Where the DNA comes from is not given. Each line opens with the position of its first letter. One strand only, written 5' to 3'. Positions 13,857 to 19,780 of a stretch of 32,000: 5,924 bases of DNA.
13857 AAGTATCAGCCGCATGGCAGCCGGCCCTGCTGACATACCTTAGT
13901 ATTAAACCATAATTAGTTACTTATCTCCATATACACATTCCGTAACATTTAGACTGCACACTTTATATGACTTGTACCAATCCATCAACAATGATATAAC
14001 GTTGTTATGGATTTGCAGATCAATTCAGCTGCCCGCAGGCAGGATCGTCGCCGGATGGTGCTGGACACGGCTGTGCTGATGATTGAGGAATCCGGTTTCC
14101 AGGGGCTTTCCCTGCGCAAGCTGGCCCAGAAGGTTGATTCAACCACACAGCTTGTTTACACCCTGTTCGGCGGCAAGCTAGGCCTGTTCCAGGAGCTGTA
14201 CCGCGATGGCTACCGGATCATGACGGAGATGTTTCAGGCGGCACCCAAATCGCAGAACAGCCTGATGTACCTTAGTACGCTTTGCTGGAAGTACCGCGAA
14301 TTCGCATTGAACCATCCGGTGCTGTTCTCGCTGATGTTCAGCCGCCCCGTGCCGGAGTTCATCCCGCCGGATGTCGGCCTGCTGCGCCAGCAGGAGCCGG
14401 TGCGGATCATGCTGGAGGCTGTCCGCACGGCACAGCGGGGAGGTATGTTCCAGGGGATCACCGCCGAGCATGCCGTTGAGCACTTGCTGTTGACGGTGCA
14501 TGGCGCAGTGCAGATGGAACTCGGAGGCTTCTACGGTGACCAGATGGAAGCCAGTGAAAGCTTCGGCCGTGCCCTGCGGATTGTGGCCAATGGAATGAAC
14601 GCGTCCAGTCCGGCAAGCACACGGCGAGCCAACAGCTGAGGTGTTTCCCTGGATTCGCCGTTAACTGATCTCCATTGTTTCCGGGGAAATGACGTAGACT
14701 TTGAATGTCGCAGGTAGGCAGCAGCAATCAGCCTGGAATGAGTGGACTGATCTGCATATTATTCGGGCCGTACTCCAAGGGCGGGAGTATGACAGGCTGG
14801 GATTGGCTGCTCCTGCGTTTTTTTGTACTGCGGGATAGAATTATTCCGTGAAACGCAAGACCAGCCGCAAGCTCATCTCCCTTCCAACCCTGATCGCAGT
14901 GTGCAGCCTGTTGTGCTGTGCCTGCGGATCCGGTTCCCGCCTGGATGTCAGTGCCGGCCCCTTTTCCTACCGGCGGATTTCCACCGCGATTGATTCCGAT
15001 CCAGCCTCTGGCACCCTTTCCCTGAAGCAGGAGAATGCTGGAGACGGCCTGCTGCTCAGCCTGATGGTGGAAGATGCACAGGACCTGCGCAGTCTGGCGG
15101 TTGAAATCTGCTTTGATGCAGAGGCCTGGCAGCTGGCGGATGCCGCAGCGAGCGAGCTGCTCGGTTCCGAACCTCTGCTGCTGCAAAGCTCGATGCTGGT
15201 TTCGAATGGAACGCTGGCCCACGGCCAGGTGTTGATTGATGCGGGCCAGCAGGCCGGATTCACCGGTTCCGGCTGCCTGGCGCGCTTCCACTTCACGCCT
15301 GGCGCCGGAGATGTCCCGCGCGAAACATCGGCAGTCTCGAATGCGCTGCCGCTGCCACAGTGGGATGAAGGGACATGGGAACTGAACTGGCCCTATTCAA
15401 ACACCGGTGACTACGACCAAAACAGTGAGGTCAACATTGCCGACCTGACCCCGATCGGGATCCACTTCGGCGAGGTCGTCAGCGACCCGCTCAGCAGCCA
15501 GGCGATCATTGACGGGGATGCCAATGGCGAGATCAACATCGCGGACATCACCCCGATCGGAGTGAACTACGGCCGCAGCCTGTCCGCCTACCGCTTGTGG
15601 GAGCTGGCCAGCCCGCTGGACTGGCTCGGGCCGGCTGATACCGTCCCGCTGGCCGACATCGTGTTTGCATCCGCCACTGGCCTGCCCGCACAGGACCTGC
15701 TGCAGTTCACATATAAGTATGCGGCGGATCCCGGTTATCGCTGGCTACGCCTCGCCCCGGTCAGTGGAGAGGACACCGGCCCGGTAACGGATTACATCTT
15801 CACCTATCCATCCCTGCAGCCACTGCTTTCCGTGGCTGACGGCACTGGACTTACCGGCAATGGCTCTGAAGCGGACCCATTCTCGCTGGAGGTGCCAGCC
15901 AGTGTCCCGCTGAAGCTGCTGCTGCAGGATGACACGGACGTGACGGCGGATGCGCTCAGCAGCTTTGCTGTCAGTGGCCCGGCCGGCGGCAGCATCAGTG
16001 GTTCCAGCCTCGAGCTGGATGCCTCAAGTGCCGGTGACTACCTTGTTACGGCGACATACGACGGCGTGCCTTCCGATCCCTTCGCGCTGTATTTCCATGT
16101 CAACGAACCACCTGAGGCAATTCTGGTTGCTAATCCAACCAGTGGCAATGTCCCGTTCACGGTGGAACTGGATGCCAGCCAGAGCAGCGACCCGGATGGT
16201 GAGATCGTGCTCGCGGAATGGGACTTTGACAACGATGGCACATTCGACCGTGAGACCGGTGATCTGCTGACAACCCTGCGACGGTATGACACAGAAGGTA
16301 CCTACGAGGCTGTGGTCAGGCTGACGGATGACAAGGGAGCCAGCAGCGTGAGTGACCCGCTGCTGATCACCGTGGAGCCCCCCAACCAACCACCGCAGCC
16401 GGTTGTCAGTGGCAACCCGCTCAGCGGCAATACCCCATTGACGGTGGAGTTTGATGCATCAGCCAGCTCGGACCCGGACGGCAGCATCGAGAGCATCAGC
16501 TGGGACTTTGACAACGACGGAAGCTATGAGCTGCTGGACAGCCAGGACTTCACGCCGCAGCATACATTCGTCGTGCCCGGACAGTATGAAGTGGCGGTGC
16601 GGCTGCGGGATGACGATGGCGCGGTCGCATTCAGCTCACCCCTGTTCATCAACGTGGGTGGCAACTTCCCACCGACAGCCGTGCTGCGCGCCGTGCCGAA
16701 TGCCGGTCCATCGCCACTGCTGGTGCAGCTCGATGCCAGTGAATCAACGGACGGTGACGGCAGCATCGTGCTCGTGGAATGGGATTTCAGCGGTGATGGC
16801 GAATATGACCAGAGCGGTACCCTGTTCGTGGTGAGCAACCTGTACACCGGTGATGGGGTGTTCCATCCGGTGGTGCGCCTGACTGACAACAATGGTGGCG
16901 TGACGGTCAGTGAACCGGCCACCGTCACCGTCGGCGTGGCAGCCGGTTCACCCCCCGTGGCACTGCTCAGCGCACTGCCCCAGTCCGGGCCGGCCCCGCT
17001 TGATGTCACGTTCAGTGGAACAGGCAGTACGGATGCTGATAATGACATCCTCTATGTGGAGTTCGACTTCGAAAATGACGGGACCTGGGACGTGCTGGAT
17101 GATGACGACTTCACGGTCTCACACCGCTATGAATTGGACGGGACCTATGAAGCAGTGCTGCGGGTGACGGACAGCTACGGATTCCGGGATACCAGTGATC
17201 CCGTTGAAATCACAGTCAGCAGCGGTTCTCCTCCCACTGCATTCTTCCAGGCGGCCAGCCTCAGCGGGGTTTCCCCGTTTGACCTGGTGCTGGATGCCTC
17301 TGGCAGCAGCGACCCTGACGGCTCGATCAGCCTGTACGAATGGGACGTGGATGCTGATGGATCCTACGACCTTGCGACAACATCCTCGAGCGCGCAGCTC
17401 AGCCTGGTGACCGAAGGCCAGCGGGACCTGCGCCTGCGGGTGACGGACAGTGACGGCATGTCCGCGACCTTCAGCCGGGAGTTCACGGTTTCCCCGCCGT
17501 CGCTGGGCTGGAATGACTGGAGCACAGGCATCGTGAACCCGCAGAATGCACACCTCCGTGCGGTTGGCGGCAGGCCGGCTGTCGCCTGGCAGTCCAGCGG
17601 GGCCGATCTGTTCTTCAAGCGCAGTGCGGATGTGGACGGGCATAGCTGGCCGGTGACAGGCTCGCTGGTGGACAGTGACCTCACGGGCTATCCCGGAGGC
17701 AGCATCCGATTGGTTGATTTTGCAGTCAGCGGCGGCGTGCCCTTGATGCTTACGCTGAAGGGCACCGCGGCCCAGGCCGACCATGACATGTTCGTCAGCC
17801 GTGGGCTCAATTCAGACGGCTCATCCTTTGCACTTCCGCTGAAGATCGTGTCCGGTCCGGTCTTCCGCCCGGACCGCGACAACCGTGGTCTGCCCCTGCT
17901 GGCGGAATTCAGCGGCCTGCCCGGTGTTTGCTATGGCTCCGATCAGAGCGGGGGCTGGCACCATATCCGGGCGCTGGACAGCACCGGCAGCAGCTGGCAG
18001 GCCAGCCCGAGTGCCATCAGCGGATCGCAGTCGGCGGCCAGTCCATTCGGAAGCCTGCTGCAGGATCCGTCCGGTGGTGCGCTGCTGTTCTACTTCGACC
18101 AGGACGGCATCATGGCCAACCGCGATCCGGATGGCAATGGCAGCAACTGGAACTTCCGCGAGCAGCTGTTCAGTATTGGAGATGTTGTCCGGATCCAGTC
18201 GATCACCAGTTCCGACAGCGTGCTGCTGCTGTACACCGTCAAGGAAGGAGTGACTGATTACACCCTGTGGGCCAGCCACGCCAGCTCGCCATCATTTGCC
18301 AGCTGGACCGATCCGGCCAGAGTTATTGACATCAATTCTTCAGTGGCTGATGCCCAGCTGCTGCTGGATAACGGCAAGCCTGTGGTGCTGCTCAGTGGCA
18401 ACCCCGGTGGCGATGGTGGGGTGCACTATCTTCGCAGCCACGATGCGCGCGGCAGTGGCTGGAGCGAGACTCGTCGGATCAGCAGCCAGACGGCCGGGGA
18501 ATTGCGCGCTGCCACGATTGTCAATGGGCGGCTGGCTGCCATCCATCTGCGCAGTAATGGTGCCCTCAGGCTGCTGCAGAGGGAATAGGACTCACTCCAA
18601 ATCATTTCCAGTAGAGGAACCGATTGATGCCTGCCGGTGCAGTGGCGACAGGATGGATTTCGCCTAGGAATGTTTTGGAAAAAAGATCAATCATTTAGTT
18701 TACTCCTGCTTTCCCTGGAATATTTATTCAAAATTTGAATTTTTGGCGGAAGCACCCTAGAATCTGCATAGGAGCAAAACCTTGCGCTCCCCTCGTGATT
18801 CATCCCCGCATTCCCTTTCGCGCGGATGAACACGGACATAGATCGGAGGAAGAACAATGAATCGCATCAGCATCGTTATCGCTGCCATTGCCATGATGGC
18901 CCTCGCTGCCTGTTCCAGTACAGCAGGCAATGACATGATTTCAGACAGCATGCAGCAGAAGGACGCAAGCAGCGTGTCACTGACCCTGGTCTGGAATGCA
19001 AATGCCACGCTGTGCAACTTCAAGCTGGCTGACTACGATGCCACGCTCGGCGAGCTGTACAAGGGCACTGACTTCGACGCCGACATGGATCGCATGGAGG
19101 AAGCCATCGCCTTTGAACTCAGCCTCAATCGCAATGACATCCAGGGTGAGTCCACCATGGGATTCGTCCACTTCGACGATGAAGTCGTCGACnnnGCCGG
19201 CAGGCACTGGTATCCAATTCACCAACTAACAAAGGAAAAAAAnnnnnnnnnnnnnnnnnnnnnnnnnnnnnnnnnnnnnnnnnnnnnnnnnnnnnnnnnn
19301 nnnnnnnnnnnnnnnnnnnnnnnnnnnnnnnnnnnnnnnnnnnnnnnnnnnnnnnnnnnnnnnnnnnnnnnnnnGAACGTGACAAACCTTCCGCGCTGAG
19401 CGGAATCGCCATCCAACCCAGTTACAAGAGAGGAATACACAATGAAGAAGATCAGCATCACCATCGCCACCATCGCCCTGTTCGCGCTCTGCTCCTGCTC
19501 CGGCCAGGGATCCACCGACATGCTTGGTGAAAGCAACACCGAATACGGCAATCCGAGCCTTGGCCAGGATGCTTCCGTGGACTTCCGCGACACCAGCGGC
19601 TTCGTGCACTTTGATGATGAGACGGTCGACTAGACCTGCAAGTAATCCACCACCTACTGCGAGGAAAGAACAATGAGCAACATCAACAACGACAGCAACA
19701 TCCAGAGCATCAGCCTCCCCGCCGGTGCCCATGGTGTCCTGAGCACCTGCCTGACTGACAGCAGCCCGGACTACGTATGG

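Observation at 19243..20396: Three unannotated 43-aa ORFs under strong purifying selection (synonymous-only divergence)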

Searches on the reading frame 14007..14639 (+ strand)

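Call 6: search_protein_families(library=ncbifam, proteins=[window:14007-14639:+], max_evalue=1)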
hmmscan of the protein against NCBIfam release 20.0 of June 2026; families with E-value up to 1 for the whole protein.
window:14007-14639:+ (210 aa): 14 families
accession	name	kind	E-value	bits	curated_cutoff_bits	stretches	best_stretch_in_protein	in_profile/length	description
NF037937.1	septum_RefZ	equivalog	4.9e-06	26.6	180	1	16-107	2-96/195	forespore capture DNA-binding protein RefZ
NF033703.1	transcr_KstR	equivalog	0.00021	20.9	280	1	7-75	2-70/185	cholesterol catabolism transcriptional regulator KstR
NF050111.1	TransRegSACE7040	equivalog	0.00061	19.7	250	1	13-108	1-97/186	SACE_7040 family transcriptional regulator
NF001978.0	PRK00767.1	equivalog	0.00096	19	118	1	14-77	10-73/197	transcriptional regulator BetI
TIGR03384.1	betaine_BetI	equivalog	0.0014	18.4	201.3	1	12-78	7-73/189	choline-binding transcriptional repressor BetI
NF010319.1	PRK13756.1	equivalog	0.0018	18.2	265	1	15-65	4-54/199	tetracycline resistance transcriptional repressor TetR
NF007015.0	PRK09480.1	equivalog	0.0088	15.6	120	1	8-64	5-61/197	nucleoid occlusion factor SlmA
NF053516.1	TranRepPrsAVib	equivalog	0.0095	15.8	300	1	10-64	3-57/208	TetR family transcriptional repressor PsrA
NF007949.0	PRK10668.1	equivalog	0.011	15.2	271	1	11-66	9-64/216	multidrug efflux transporter transcriptional repressor AcrR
NF041196.1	ScbR_bind_reg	equivalog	0.017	15.3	150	1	12-85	5-78/191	ScbR family autoregulator-binding transcription factor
NF011572.0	PRK14996.1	equivalog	0.022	14.7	144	1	10-67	5-62/192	TetR family transcriptional regulator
NF007430.0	PRK09975.1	equivalog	0.05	12.7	274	1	13-69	11-67/220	acrEF/envCD operon transcriptional regulator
NF051852.1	efflux_TF_MtrR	exception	0.11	12.3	280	1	12-87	9-84/205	multidrug efflux system transcriptional repressor MtrR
TIGR03613.1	RutR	equivalog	0.18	11.6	368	1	12-83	7-78/202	pyrimidine utilization regulatory protein R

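Call 7: search_protein_families(library=pfam, proteins=[window:14007-14639:+], max_evalue=1)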
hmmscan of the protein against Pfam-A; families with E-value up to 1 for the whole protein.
window:14007-14639:+ (210 aa): 2 families
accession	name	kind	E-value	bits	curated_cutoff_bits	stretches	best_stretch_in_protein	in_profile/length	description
PF13305.11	TetR_C_33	-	8.2e-15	55.7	26.8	1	91-191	3-101/103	Tetracyclin repressor-like, C-terminal domain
PF00440.29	TetR_N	-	9.7e-06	25.7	24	1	19-64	2-47/47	Bacterial regulatory proteins, tetR family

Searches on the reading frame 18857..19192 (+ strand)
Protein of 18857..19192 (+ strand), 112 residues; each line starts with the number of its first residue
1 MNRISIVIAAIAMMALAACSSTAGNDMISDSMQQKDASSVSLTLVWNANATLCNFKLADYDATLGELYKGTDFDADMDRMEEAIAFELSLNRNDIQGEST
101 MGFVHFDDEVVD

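Call 6: search_protein_families(library=ncbifam, proteins=[window:18857-19192:+], max_evalue=1)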
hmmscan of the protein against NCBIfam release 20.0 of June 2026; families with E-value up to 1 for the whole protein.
window:18857-19192:+ (112 aa): 4 families
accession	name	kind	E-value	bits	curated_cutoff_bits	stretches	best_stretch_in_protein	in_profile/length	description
NF050142.1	PG1828_fam_lipo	equivalog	0.0026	18.5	50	1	5-33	5-34/59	PG1828 family lipoprotein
NF040598.1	Ala_zip_lipo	subfamily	0.038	14.5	43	1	3-37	2-36/90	Lpp/OprI family alanine-zipper lipoprotein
NF041941.1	lipo_FMN_PplA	exception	0.051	12.7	325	1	6-74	9-75/302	extracellular electron transfer flavoprotein PplA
NF033216.1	lipo_YgdI_YgdR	subfamily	0.09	12.7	42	1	4-22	4-22/71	YgdI/YgdR family lipoprotein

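Call 7: search_protein_families(library=pfam, proteins=[window:18857-19192:+], max_evalue=1)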
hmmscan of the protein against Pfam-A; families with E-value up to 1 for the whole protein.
window:18857-19192:+ (112 aa): 2 families
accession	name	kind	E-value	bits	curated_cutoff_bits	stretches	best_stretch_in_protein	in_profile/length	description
PF20101.4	DUF6491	-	0.068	13.6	27.5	1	3-29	2-28/138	Family of unknown function (DUF6491)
PF08194.17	DIM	-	0.084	13.5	20.8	1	1-25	1-25/36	DIM protein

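Call 20: find_homologous_proteins(query=A2, max_evalue=1)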
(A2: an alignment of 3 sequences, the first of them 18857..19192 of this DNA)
Query A2 (3 sequences) (112 aa, profile of the alignment): 18 proteins with E <= 1 among 676 candidates.
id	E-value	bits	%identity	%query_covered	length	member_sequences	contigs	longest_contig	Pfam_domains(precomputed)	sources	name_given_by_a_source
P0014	2.3e-56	207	44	100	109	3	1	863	-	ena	-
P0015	1.1e-45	172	49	100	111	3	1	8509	-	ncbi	-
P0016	3.4e-45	171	46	100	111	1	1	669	-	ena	-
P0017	6.4e-44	167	51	100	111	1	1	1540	-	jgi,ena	-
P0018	1.5e-43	166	50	100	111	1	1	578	-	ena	-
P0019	2.7e-41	158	45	100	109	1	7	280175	-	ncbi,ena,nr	ncbi:hypothetical protein KDL44_02975 [bacterium]|nr:hypothetical protein [bacterium]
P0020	4.4e-41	158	44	100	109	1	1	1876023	-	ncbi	ncbi:MAG: hypothetical protein R3F46_00780 [bacterium]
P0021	1.7e-39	152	56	85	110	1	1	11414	-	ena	-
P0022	3.4e-39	152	46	100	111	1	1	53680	-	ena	-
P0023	4.3e-39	151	45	100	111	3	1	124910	-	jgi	jgi:hypothetical protein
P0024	8.4e-39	150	60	100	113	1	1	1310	-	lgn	-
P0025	5.4e-38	148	100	77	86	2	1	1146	-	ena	-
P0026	2.2e-37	146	42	100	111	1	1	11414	-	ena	-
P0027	1.5e-33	133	60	84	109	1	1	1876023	-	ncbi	ncbi:MAG: hypothetical protein R3F46_00770 [bacterium]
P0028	1.3e-31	127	57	84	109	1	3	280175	-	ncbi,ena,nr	ncbi:hypothetical protein KDL44_02970 [bacterium]|nr:hypothetical protein [bacterium]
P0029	2.2e-16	78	28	100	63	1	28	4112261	-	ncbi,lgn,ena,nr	ncbi:hypothetical protein KDL29_09380 [bacterium]|nr:hypothetical protein [bacterium] MCB1220755.1 h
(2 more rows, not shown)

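Call 42: find_encoding_contigs(protein=P0023, flank=10000, max_places=2)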
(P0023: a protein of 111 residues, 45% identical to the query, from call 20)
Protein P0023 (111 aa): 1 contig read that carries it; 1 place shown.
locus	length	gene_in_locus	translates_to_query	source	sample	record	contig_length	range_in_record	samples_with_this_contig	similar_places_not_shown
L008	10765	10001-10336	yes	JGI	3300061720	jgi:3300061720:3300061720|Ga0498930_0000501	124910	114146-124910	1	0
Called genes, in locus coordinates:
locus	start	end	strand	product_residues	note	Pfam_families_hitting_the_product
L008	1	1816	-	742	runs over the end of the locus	PF00041:fn3 (faint)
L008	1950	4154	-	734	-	PF00041:fn3 (weak)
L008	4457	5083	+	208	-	PF00440:TetR_N (weak), PF13305:TetR_C_33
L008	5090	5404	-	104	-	-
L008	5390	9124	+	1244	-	PF20009:GEVED (faint), PF00801:PKD, PF18911:PKD_4, PF08329:ChitinaseA_N (faint), PF19077:Big_13 (faint), PF00801:PKD (weak), PF18911:PKD_4, PF00801:PKD, +2 more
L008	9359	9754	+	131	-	-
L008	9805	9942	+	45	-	-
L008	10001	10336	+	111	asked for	-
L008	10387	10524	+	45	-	-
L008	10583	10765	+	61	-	?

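Call 43: find_encoding_contigs(protein=P0021, flank=10000, max_places=2)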
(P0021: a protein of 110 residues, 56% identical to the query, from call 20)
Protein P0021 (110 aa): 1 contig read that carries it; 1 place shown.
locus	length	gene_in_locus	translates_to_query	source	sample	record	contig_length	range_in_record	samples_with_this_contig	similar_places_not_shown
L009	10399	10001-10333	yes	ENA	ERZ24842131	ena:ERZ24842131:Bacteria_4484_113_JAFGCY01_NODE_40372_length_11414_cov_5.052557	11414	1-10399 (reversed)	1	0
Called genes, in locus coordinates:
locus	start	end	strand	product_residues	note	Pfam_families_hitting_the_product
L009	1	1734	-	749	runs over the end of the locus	PF00041:fn3 (faint)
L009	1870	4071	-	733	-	PF00041:fn3 (faint)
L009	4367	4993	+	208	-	PF00440:TetR_N (weak), PF13305:TetR_C_33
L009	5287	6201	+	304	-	-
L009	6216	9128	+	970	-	PF00801:PKD (weak), PF18911:PKD_4, PF08329:ChitinaseA_N (faint), PF18911:PKD_4, PF00801:PKD (weak), PF18911:PKD_4, PF00801:PKD, PF18911:PKD_4 (weak), +3 more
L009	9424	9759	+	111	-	-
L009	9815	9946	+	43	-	-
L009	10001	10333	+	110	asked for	-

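Call 63: find_encoding_contigs(protein=P0029, flank=2000, max_places=6)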
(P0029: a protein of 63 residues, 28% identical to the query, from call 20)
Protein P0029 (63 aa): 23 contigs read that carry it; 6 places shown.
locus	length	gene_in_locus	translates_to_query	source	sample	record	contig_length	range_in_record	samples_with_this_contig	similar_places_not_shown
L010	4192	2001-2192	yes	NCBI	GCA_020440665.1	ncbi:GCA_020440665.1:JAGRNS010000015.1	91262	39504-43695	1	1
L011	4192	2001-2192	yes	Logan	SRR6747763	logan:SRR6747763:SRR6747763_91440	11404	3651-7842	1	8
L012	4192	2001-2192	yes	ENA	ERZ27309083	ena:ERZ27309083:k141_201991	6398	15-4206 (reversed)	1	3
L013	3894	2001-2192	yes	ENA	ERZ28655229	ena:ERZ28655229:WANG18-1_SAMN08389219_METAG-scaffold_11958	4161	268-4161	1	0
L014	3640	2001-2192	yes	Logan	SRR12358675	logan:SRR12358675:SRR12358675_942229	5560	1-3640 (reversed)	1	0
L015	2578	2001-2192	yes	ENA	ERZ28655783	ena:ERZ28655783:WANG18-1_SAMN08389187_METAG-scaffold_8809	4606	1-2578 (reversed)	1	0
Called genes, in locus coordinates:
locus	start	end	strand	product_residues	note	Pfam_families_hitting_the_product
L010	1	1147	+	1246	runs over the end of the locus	PF18911:PKD_4, PF19077:Big_13 (faint), PF21027:Sde0182_C (faint), PF22352:K319L-like_PKD (faint), PF00801:PKD, PF18911:PKD_4, PF00801:PKD (weak)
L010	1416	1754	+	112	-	-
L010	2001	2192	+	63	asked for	-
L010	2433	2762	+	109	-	-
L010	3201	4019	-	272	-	-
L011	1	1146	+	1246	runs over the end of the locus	PF18911:PKD_4, PF19077:Big_13 (faint), PF21027:Sde0182_C (faint), PF22352:K319L-like_PKD (faint), PF00801:PKD, PF18911:PKD_4, PF00801:PKD (weak)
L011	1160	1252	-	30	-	-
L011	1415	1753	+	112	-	-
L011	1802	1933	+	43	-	-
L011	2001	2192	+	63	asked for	-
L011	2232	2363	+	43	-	-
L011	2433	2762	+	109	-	-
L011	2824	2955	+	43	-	-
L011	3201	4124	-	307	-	-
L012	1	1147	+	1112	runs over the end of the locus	?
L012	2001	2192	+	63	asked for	-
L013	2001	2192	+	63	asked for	-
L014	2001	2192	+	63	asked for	-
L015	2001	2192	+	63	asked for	-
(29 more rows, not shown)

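Call 66: search_protein_families(library=padloc, proteins=[window:18857-19192:+], max_evalue=0.1)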
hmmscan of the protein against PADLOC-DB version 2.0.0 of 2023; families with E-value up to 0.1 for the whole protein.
window:18857-19192:+ (112 aa): 0 families

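Call 67: search_protein_families(library=phrogs, proteins=[window:18857-19192:+], max_evalue=0.1)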
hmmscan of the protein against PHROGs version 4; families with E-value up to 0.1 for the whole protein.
window:18857-19192:+ (112 aa): 1 family
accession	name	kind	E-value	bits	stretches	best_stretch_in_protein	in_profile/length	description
phrog_12816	-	unknown function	0.054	14.7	1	3-29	4-31/140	-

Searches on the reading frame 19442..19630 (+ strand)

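Call 6: search_protein_families(library=ncbifam, proteins=[window:19442-19630:+], max_evalue=1)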
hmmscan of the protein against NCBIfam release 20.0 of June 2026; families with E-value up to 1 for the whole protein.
window:19442-19630:+ (63 aa): 3 families
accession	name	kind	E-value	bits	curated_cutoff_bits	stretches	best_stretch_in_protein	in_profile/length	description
NF046038.1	NGK_0946_fam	subfamily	0.12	12.8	45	1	1-33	1-29/102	NGK_0946 family protein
NF053772.1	BSAP5b_fam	equivalog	0.19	11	380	1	1-46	1-47/418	BSAP5b family pore-forming toxin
NF007329.1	PRK09816.1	equivalog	0.25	11.4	27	1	1-11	1-12/21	thr operon leader peptide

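Call 7: search_protein_families(library=pfam, proteins=[window:19442-19630:+], max_evalue=1)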
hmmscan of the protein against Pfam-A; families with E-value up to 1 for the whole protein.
window:19442-19630:+ (63 aa): 0 families

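Call 66: search_protein_families(library=padloc, proteins=[window:19442-19630:+], max_evalue=0.1)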
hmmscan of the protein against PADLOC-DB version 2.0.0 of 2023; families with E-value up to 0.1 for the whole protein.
window:19442-19630:+ (63 aa): 0 families

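Call 67: search_protein_families(library=phrogs, proteins=[window:19442-19630:+], max_evalue=0.1)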
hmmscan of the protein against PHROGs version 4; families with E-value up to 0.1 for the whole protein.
window:19442-19630:+ (63 aa): 0 families
